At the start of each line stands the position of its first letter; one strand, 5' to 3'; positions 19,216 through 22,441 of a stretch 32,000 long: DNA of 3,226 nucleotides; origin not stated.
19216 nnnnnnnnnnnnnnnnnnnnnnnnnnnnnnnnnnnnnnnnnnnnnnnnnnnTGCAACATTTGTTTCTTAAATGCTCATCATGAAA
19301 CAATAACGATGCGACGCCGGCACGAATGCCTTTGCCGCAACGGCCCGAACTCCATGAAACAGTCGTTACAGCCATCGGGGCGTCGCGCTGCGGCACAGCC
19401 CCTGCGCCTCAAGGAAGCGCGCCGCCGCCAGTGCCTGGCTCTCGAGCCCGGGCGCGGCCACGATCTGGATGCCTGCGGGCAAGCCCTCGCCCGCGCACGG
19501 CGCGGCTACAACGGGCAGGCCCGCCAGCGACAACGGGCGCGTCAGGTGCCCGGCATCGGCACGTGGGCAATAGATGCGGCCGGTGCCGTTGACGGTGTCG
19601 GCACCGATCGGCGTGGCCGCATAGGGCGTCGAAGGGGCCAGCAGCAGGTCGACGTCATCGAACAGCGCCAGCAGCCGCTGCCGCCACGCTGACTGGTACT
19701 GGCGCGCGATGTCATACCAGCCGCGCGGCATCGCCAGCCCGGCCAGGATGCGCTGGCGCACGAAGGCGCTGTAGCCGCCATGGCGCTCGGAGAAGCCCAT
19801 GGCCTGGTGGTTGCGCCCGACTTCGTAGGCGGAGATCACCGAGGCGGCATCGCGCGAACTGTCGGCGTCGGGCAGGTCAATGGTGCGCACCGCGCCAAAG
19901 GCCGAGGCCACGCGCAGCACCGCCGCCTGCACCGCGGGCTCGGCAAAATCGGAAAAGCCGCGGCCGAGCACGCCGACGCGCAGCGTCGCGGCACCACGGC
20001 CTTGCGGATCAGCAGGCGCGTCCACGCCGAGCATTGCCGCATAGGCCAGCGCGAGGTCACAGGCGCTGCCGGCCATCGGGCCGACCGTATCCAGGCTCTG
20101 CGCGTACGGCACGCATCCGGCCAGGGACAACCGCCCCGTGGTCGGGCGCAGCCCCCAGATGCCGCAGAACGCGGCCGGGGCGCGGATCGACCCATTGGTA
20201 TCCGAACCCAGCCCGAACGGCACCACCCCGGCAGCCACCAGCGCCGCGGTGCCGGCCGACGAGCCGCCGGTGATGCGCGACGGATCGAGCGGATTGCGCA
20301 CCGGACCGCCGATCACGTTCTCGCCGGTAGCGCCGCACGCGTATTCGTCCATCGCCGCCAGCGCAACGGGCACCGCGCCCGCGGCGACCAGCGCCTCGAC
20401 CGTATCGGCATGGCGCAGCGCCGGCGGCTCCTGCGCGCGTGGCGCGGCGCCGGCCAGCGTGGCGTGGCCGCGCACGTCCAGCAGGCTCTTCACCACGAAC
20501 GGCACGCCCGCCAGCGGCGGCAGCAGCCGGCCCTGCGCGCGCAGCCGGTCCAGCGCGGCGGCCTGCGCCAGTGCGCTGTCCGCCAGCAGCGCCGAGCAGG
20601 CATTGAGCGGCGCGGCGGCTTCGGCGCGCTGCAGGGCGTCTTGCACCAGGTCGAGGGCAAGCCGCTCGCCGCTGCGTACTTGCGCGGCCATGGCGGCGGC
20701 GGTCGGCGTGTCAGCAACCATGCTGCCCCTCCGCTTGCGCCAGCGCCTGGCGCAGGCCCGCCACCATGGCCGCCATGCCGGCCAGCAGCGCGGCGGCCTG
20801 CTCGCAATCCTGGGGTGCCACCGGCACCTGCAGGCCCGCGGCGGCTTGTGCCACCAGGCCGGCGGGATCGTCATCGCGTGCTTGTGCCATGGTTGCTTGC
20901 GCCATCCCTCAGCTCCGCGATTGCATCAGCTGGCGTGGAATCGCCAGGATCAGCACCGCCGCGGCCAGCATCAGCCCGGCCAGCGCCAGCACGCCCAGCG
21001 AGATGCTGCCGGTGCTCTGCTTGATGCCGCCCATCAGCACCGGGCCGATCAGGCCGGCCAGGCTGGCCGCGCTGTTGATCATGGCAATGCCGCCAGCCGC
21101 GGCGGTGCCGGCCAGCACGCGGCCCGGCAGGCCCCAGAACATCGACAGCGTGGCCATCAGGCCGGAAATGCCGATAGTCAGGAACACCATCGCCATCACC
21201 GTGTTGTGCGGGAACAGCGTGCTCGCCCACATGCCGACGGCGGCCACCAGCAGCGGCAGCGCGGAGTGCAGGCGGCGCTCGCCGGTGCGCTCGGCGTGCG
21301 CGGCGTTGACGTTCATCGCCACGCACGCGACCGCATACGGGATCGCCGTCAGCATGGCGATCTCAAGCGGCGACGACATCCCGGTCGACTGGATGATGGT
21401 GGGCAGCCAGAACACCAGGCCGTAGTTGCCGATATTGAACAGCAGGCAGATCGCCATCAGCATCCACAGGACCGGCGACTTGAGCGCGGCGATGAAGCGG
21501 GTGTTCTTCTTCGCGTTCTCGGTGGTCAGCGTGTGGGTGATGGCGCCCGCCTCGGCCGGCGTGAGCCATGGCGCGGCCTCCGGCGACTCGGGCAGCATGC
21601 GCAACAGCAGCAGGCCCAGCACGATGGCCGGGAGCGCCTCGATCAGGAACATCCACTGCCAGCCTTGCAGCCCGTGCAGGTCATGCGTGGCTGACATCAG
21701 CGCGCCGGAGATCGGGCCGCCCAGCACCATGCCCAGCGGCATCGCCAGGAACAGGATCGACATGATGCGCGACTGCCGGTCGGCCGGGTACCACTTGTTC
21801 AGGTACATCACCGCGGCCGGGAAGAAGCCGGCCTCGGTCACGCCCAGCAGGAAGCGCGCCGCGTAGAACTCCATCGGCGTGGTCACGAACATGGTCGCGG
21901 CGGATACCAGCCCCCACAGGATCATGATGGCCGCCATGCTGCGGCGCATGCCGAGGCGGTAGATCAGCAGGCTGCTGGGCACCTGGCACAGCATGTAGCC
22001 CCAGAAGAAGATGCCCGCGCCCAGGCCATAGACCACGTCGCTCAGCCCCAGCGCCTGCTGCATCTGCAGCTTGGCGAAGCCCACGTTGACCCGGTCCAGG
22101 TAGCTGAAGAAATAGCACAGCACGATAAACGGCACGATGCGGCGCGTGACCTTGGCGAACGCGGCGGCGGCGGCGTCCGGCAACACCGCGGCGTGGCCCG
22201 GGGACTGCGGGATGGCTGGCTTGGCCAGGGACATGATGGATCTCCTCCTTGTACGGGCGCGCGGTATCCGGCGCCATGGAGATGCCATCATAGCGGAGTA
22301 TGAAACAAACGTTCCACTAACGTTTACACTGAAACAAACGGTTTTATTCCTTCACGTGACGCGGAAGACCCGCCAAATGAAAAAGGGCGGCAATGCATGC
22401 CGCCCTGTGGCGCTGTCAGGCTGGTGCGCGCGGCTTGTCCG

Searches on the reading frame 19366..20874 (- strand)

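Call 17: search_protein_families(library=ncbifam, proteins=[window:19366-20874:-], max_evalue=0.00001)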
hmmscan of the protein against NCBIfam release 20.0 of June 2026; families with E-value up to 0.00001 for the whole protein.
window:19366-20874:- (502 aa): 26 families (the best 25 are shown)
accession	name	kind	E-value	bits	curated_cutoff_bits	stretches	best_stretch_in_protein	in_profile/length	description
NF006631.0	PRK09201.1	equivalog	9.4e-133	443.3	461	1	56-498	6-461/466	AtzE family amidohydrolase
TIGR02715.1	amido_AtzE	subfamily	1.3e-126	423.2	425.75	1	60-494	3-450/452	AtzE family amidohydrolase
NF005688.0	PRK07488.1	equivalog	3.2e-75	253.8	532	1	55-490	9-464/474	indoleacetamide hydrolase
TIGR00132.1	gatA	equivalog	8.5e-60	202.8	481.1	2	74-286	13-222/466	Asp-tRNA(Asn)/Glu-tRNA(Gln) amidotransferase subunit GatA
NF006169.0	PRK08310.1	equivalog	9.9e-60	203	391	1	113-489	18-391/395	amidase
NF005460.0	PRK07056.1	subfamily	7.9e-56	189.9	447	1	53-490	4-451/457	amidase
NF009119.0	PRK12470.1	equivalog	6.3e-50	170.5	498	1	59-491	11-451/462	amidase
NF005687.0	PRK07487.1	subfamily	6.8e-50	170.2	428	1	58-493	9-457/468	amidase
NF004766.0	PRK06102.1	equivalog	1.9e-48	165.7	559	1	56-489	7-448/455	amidase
NF004622.0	PRK05962.1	equivalog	4.9e-47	160.7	463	1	81-490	12-426/431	amidase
NF006043.0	PRK08186.1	subfamily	9.2e-46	156.4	487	1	56-491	6-447/600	allophanate hydrolase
NF004815.0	PRK06169.1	equivalog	3.3e-45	154.5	506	1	56-493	9-460/471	amidase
NF004717.0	PRK06061.1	equivalog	2.7e-43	148.3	498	1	51-491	11-466/483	amidase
NF004816.0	PRK06170.1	equivalog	3.9e-43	147.8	503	1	56-286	11-247/493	amidase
TIGR02713.1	allophanate_hyd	equivalog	4.4e-43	147.6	511.05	1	99-490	11-411/563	allophanate hydrolase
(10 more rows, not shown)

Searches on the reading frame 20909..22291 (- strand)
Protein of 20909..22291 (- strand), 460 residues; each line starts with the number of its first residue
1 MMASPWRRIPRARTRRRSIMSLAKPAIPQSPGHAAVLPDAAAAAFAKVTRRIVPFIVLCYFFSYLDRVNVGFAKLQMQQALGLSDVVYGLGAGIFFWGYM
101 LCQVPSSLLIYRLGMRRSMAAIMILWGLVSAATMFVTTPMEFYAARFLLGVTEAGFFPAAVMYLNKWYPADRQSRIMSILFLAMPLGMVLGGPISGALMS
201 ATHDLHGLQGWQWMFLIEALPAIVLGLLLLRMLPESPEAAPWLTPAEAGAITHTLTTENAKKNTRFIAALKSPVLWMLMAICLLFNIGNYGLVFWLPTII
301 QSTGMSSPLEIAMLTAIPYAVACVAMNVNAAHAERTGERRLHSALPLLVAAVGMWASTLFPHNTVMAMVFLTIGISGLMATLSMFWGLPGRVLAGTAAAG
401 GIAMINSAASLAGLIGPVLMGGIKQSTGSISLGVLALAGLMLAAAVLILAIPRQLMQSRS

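Call 17: search_protein_families(library=ncbifam, proteins=[window:20909-22291:-], max_evalue=0.00001)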
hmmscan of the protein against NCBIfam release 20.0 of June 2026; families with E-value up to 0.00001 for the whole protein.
window:20909-22291:- (460 aa): 9 families
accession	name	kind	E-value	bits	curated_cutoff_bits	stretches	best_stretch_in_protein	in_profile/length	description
TIGR00893.1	2A0114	subfamily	5e-86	289.1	395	1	58-450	1-397/399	D-galactonate transporter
TIGR02332.1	HpaX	equivalog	2.6e-76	257.4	615.4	1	46-441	3-410/412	4-hydroxyphenylacetate permease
TIGR00881.1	2A0104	subfamily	1e-19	70.8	407.75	1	58-423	2-369/379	phosphoglycerate transporter protein PgtP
TIGR00894.1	2A0114euk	subfamily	9.5e-19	67.2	626.45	1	89-423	79-419/465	Na(+)-dependent inorganic phosphate cotransporter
TIGR00895.1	2A0115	subfamily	1.9e-18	66.6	418.55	1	49-421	15-395/398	aromatic acid/H+ symport family MFS transporter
NF008586.0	PRK11551.1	equivalog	3.1e-11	42.9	410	1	51-453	12-397/406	3-(3-hydroxy-phenyl)propionate transporter MhpT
NF053517.1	HbztTptrPcaK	equivalog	1.7e-10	40.5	770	1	46-236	14-197/437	4-hydroxybenzoate transporter PcaK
TIGR00880.1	2_A_01_02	superfamily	2.1e-10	40.9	131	1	95-235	3-140/141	multidrug resistance protein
NF047787.1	PhglyTportPgtP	equivalog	7.5e-06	25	750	1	37-300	15-284/451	phosphoglycerate transporter PgtP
